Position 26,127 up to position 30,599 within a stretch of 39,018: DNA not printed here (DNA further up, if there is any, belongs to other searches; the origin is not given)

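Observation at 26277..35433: Candidate glyco-signalling locus: giant GT fusion - hemW - 4xPAS kinase - REC-only regulator, closed by a convergent GT paralogue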

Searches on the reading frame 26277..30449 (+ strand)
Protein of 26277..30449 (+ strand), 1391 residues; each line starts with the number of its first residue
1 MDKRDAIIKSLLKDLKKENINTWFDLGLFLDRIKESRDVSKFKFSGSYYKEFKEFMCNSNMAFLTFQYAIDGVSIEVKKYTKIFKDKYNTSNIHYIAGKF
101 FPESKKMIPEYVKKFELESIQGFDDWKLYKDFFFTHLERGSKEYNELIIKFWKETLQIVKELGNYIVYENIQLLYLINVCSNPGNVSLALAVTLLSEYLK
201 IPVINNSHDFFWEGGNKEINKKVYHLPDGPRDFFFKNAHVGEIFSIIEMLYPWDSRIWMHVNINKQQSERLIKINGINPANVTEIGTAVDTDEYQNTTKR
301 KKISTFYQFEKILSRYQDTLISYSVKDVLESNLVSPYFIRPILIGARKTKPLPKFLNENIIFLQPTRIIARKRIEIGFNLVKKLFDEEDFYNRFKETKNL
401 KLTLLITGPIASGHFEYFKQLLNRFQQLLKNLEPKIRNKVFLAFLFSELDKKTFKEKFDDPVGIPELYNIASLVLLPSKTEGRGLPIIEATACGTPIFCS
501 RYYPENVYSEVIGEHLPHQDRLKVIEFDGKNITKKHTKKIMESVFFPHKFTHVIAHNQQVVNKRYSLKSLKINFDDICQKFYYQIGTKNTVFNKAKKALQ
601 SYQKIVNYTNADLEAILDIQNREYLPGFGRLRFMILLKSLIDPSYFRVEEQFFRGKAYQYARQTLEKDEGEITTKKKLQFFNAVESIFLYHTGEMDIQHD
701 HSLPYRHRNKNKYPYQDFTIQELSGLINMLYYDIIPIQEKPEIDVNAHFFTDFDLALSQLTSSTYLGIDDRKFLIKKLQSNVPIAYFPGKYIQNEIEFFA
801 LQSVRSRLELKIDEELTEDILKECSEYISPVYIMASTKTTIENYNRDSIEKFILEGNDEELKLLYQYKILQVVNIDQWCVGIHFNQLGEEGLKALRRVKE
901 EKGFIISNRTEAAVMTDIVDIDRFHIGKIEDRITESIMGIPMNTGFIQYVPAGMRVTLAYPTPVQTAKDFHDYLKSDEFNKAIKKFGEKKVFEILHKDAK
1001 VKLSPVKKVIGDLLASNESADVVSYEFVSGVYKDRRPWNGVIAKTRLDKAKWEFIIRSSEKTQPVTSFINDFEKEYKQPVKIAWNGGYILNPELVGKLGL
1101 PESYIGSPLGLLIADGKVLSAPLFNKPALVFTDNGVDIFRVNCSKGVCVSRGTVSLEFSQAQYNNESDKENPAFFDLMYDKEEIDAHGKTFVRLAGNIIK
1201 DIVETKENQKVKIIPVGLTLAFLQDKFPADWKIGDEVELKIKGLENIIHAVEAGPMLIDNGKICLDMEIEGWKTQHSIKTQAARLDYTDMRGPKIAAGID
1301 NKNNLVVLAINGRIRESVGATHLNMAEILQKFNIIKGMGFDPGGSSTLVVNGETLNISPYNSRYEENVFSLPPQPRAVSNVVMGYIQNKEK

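Call 3: search_protein_families(library=pfam, proteins=[window:26277-30449:+], max_evalue=0.01)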
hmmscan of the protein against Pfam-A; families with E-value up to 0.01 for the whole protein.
window:26277-30449:+ (1391 aa): 5 families
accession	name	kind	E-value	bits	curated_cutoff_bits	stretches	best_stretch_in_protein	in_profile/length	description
PF09992.14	NAGPA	-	3.5e-14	53.8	25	1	1231-1365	59-159/169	Phosphodiester glycosidase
PF00534.26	Glycos_transf_1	-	3.2e-09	37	26.4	1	457-504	79-126/172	Glycosyl transferases group 1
PF13692.12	Glyco_trans_1_4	-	4.8e-06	27.3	27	1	460-505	69-113/142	Glycosyl transferases group 1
PF20706.3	GT4-conflict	-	0.00048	19.7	26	1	461-501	272-312/385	Family 4 Glycosyltransferase in conflict systems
PF09642.15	YonK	-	0.008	16.8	25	0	289-327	15-53/60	YonK protein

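Call 4: search_protein_families(library=ncbifam, proteins=[window:26277-30449:+], max_evalue=0.001)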
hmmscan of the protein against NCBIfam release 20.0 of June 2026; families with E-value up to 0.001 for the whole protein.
window:26277-30449:+ (1391 aa): 2 families
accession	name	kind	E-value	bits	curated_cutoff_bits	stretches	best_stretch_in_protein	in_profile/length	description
NF041101.1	manno_glu_gly_synth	equivalog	1.4e-14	53.7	640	1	357-571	222-424/431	mannosylglucosylglycerate synthase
TIGR04047.1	MSMEG_0565_glyc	hypoth_equivalog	6.1e-05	22.3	259.85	1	464-504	270-310/373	MSMEG_0565 family glycosyltransferase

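Call 9: find_homologous_proteins(query=window:26277-30449:+, max_evalue=0.00001)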
Query window:26277-30449:+ (1391 aa): 777 proteins with E <= 0.00001 among 8000 candidates; the best 120 are listed.
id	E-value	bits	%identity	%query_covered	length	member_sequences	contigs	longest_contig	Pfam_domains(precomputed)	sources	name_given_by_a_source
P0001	0.0e+0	2942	92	100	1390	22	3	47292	PF00534.27,PF09992.15,PF13692.13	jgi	jgi:hypothetical protein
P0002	0.0e+0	2833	89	100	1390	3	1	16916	PF00534.27,PF09992.15,PF13692.13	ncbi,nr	ncbi:MAG: phosphodiester glycosidase family protein [Bacteroidota bacterium]|nr:phosphodiester glyco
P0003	0.0e+0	2829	88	100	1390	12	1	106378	PF00534.27,PF09992.15,PF13692.13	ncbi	-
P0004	0.0e+0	2827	89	100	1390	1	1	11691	PF00534.27,PF09992.15,PF13692.13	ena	-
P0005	0.0e+0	2817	88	100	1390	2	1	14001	PF00534.27,PF09992.15,PF13692.13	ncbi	ncbi:MAG: phosphodiester glycosidase family protein [Bacteroidota bacterium]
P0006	0.0e+0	2805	88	100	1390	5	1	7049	PF00534.27,PF09992.15,PF13692.13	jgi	-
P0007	0.0e+0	2685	84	100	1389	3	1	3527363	PF00534.27,PF09992.15,PF13692.13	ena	-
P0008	0.0e+0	2631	82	100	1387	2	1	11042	PF00534.27,PF09992.15,PF13692.13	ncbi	ncbi:MAG: phosphodiester glycosidase family protein [Bacteroidota bacterium]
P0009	0.0e+0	2548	79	99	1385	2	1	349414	PF00534.27,PF09992.15,PF13692.13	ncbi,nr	ncbi:MAG: phosphodiester glycosidase family protein [Bacteroidales bacterium]|nr:phosphodiester glyc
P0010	0.0e+0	2245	70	100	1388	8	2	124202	PF00534.27,PF09992.15,PF13692.13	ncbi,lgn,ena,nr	ncbi:MAG: phosphodiester glycosidase family protein [Bacteroidales bacterium]|nr:phosphodiester glyc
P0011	0.0e+0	2239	70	100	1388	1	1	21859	PF00534.27,PF09992.15,PF13692.13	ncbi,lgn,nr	ncbi:MAG: phosphodiester glycosidase family protein [Bacteroidales bacterium]|nr:phosphodiester glyc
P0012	0.0e+0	2208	70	99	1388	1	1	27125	PF00534.27,PF09992.15,PF13692.13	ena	-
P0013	0.0e+0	2205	69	100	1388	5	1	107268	PF00534.27,PF09992.15,PF13692.13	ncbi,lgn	-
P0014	0.0e+0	2198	69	100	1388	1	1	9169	PF00534.27,PF09992.15,PF13692.13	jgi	-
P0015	0.0e+0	2182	68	100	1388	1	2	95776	PF00534.27,PF09992.15,PF13692.13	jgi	jgi:Phosphodiester glycosidase/Glycosyl transferases group 1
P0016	0.0e+0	2182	68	100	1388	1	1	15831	PF00534.27,PF09992.15,PF13692.13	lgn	-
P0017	0.0e+0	2180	69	99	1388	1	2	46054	PF00534.27,PF09992.15,PF13692.13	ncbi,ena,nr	ncbi:MAG: phosphodiester glycosidase family protein [Bacteroidales bacterium]|nr:phosphodiester glyc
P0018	0.0e+0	2167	68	100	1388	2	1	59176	PF00534.27,PF09992.15,PF13692.13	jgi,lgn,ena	-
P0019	0.0e+0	2164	69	99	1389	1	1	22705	PF00534.27,PF09992.15,PF13692.13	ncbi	-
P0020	0.0e+0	2162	67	99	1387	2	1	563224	PF00534.27,PF09992.15,PF13692.13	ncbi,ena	-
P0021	0.0e+0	2161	67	100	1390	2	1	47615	PF00534.27,PF09992.15,PF13692.13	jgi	jgi:glycosyltransferase involved in cell wall biosynthesis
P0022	0.0e+0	2158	67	100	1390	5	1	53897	PF00534.27,PF09992.15,PF13692.13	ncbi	-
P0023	0.0e+0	2158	68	99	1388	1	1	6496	PF00534.27,PF09992.15,PF13692.13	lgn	-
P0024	0.0e+0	2157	68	100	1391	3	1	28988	PF00534.27,PF09992.15,PF13692.13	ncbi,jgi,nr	ncbi:MAG: phosphodiester glycosidase family protein [Bacteroidales bacterium]|jgi:hypothetical prote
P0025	0.0e+0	2157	67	100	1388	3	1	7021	PF00534.27,PF09992.15,PF13692.13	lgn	-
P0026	0.0e+0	2150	68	100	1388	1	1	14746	PF00534.27,PF09992.15,PF13692.13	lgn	-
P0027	0.0e+0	2148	68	100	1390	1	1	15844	PF00534.27,PF09992.15,PF13692.13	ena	-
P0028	0.0e+0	2141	68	100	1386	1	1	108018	PF00534.27,PF09992.15,PF13692.13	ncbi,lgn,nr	ncbi:MAG: glycosyltransferase [Bacteroidales bacterium]|nr:glycosyltransferase [Bacteroidales bacter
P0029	0.0e+0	2132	67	100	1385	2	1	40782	PF00534.27,PF09992.15,PF13692.13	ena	-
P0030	0.0e+0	2131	67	100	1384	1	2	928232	PF00534.27,PF09992.15,PF13692.13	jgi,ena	-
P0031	0.0e+0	2128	67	100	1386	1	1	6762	PF00534.27,PF09992.15,PF13692.13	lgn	-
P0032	0.0e+0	2127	67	100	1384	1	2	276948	PF00534.27,PF09992.15,PF13692.13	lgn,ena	-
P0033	0.0e+0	2125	66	100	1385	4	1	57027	PF00534.27,PF09992.15,PF13692.13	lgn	-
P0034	0.0e+0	2115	66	100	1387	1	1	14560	PF00534.27,PF09992.15,PF13692.13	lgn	-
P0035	0.0e+0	2110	66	100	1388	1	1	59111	PF00534.27,PF09992.15,PF13692.13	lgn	-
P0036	0.0e+0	2098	66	99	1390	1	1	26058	PF00534.27,PF09992.15,PF13692.13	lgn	-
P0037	0.0e+0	2076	65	100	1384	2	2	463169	PF00534.27,PF09992.15,PF13692.13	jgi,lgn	jgi:ribosomal protein S17E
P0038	0.0e+0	2072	65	100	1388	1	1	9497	PF00534.27,PF09992.15,PF13692.13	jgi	-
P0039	0.0e+0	2068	65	100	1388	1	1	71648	PF00534.27,PF09992.15,PF13692.13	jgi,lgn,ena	-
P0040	0.0e+0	2039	65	99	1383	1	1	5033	PF00534.27,PF09992.15,PF13692.13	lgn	-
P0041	0.0e+0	2012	71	89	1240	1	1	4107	PF00534.27,PF09992.15,PF13692.13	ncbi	ncbi:phosphodiester glycosidase family protein, partial [Bacteroidota bacterium]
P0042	0.0e+0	1940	62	99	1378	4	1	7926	PF00534.27,PF09992.15,PF13692.13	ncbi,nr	ncbi:MAG: phosphodiester glycosidase family protein [Bacteroidales bacterium]|nr:phosphodiester glyc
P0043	0.0e+0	1897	61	100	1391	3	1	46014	PF00534.27,PF09992.15,PF13692.13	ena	-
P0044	0.0e+0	1840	58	99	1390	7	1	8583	PF00534.27,PF09992.15,PF13692.13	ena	-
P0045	0.0e+0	1838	59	99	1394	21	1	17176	PF00534.27,PF09992.15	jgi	-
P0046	0.0e+0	1829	59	100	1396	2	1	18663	PF00534.27,PF09992.15,PF13692.13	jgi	jgi:hypothetical protein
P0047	0.0e+0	1827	59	99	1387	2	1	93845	PF00534.27,PF09992.15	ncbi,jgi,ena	-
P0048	0.0e+0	1821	59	99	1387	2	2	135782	PF00534.27,PF09992.15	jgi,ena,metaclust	metaclust:\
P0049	0.0e+0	1817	57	99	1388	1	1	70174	PF00534.27,PF09992.15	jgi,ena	-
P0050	0.0e+0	1817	58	99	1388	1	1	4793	PF00534.27,PF09992.15,PF13692.13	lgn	-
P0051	0.0e+0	1811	58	100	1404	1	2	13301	PF00534.27,PF09992.15,PF13692.13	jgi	-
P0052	0.0e+0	1809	58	99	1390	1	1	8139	PF00534.27,PF09992.15,PF13692.13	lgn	-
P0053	0.0e+0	1804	58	100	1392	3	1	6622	PF00534.27,PF09992.15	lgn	-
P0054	0.0e+0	1801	58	99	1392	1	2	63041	PF00534.27,PF09992.15,PF13692.13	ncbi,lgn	-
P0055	0.0e+0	1801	58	99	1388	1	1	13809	PF00534.27,PF09992.15,PF13692.13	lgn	-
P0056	0.0e+0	1801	59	99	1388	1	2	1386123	PF00534.27,PF09992.15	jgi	jgi:Phosphodiester glycosidase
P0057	0.0e+0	1797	57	100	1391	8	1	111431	PF00534.27,PF09992.15,PF13692.13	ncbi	-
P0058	0.0e+0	1797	58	100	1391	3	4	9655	PF00534.27,PF09992.15,PF13692.13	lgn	-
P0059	0.0e+0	1796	58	100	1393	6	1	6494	PF00534.27,PF09992.15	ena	-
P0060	0.0e+0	1790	58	99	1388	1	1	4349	PF00534.27,PF09992.15,PF13692.13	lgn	-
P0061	0.0e+0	1788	57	99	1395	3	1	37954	PF00534.27,PF09992.15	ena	-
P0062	0.0e+0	1786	57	99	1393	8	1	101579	PF00534.27,PF09992.15,PF13692.13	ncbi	-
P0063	0.0e+0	1786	57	100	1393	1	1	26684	PF00534.27,PF09992.15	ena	-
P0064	0.0e+0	1784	56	99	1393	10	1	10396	PF00534.27,PF09992.15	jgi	jgi:hypothetical protein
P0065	0.0e+0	1783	57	99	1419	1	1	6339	PF00534.27,PF09992.15,PF13692.13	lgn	-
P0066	0.0e+0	1782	58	100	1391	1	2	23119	PF00534.27,PF09992.15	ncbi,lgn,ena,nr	ncbi:MAG: phosphodiester glycosidase family protein [Bacteroidales bacterium]|nr:phosphodiester glyc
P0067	0.0e+0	1780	57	99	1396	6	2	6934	PF00534.27,PF09992.15,PF20706.4,PF13692.13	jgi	jgi:hypothetical protein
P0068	0.0e+0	1780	57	99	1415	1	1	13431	PF00534.27,PF09992.15,PF13692.13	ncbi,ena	-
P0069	0.0e+0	1780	57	100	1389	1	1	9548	PF00534.27,PF09992.15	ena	-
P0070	0.0e+0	1778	58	99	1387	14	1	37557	PF00534.27,PF09992.15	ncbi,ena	-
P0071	0.0e+0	1776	56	100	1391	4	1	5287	PF00534.27,PF09992.15,PF13692.13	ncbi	-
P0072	0.0e+0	1774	57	99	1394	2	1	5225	PF00534.27,PF09992.15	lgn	-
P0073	0.0e+0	1773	57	99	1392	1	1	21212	PF00534.27,PF09992.15,PF13692.13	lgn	-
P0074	0.0e+0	1772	58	99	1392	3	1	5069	PF00534.27,PF09992.15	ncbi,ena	-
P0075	0.0e+0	1771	56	100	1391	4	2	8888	PF00534.27,PF09992.15,PF13692.13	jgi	jgi:hypothetical protein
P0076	0.0e+0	1768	57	100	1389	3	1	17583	PF00534.27,PF09992.15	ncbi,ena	-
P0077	0.0e+0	1766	56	99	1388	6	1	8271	PF00534.27,PF09992.15,PF13692.13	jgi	jgi:glycosyltransferase involved in cell wall biosynthesis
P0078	0.0e+0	1757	56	99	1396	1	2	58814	PF00534.27,PF09992.15,PF13692.13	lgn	-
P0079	0.0e+0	1756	57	99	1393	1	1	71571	PF00534.27,PF09992.15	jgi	-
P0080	0.0e+0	1752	55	100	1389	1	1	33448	PF00534.27,PF09992.15,PF13692.13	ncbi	ncbi:phosphodiester glycosidase family protein [Bacteroidota bacterium]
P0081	0.0e+0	1751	55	99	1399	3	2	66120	PF00534.27,PF09992.15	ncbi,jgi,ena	-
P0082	0.0e+0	1749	56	100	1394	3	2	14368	PF00534.27,PF09992.15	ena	-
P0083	0.0e+0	1748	56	99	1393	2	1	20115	PF00534.27,PF09992.15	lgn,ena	-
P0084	0.0e+0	1748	57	99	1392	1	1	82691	PF00534.27,PF09992.15,PF13692.13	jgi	jgi:Phosphodiester glycosidase/Glycosyl transferases group 1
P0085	0.0e+0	1744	56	99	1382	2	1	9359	PF00534.27,PF09992.15,PF13692.13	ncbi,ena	-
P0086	0.0e+0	1743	56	99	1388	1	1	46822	PF00534.27,PF09992.15,PF13692.13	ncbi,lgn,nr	ncbi:MAG: phosphodiester glycosidase family protein [Bacteroidales bacterium]|nr:phosphodiester glyc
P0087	0.0e+0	1741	55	100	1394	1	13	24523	PF00534.27,PF09992.15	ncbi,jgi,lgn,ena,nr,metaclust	ncbi:MAG: hypothetical protein HN704_00935 [Bacteroidetes bacterium]|jgi:hypothetical protein|nr:hyp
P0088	0.0e+0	1741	54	99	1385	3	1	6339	PF00534.27,PF09992.15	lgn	-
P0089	0.0e+0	1740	54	99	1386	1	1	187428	PF00534.27,PF09992.15,PF13692.13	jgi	jgi:hypothetical protein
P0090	0.0e+0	1739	56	99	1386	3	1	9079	PF00534.27,PF09992.15,PF13692.13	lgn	-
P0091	0.0e+0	1739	55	99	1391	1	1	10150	PF00534.27,PF09992.15,PF13692.13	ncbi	-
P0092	0.0e+0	1739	55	100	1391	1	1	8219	PF00534.27,PF09992.15,PF13692.13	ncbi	-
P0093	0.0e+0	1739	55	99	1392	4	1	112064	PF00534.27,PF09992.15,PF13692.13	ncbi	-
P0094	0.0e+0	1738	57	99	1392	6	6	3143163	PF00534.27,PF09992.15,PF13692.13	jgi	jgi:hypothetical protein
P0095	0.0e+0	1734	55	99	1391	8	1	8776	PF00534.27,PF09992.15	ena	-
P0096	0.0e+0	1733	55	99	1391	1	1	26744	PF00534.27,PF09992.15,PF13692.13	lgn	-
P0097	0.0e+0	1732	56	99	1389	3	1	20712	PF00534.27,PF09992.15,PF13692.13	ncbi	-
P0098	0.0e+0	1732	55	99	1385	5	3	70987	PF00534.27,PF09992.15,PF13692.13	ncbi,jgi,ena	-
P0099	0.0e+0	1732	55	99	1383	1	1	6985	PF00534.27,PF09992.15,PF13692.13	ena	-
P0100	0.0e+0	1731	56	99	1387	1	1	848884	PF00534.27,PF09992.15,PF13692.13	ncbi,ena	-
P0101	0.0e+0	1731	56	99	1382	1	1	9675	PF00534.27,PF09992.15,PF13692.13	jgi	jgi:glycosyltransferase involved in cell wall biosynthesis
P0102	0.0e+0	1731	55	100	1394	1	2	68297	PF00534.27,PF09992.15,PF13692.13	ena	-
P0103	0.0e+0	1730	56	99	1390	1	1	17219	PF00534.27,PF09992.15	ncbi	-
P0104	0.0e+0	1730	57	99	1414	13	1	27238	PF00534.27,PF09992.15,PF13692.13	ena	-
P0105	0.0e+0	1729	56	100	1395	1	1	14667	PF00534.27,PF09992.15,PF13692.13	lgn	-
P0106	0.0e+0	1728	56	99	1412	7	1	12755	PF00534.27,PF09992.15,PF13692.13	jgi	-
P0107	0.0e+0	1728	55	100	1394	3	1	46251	PF00534.27,PF09992.15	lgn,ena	-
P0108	0.0e+0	1727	55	99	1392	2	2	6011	PF00534.27,PF09992.15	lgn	-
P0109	0.0e+0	1727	55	100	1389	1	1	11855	PF00534.27,PF09992.15,PF13692.13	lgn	-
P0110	0.0e+0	1727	55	99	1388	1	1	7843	PF00534.27,PF09992.15,PF13692.13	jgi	jgi:glycosyltransferase involved in cell wall biosynthesis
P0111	0.0e+0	1726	56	99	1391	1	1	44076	PF00534.27,PF09992.15,PF13692.13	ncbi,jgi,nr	ncbi:MAG: glycosyltransferase [Chlorobi bacterium]|nr:glycosyltransferase [Chlorobiota bacterium]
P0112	0.0e+0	1726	56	100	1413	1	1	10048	PF00534.27,PF09992.15,PF13692.13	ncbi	-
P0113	0.0e+0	1726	56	100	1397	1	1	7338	PF00534.27,PF09992.15,PF13692.13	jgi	-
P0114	0.0e+0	1726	55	99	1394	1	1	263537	PF00534.27,PF09992.15,PF13692.13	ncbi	-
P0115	0.0e+0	1726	56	99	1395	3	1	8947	PF00534.27,PF09992.15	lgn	-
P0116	0.0e+0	1724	54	100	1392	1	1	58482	PF00534.27,PF09992.15,PF13692.13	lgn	-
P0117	0.0e+0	1724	54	99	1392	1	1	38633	PF00534.27,PF09992.15,PF13692.13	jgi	jgi:exopolysaccharide biosynthesis protein/glycosyltransferase involved in cell wall biosynthesis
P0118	0.0e+0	1724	56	99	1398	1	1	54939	PF00534.27,PF09992.15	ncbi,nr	ncbi:MAG: phosphodiester glycosidase family protein [Bacteroidetes bacterium]|nr:phosphodiester glyc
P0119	0.0e+0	1721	55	100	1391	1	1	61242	PF00534.27,PF09992.15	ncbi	ncbi:phosphodiester glycosidase family protein [Bacteroidota bacterium]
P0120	0.0e+0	1721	56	99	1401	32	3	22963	PF00534.27,PF09992.15,PF13692.13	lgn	-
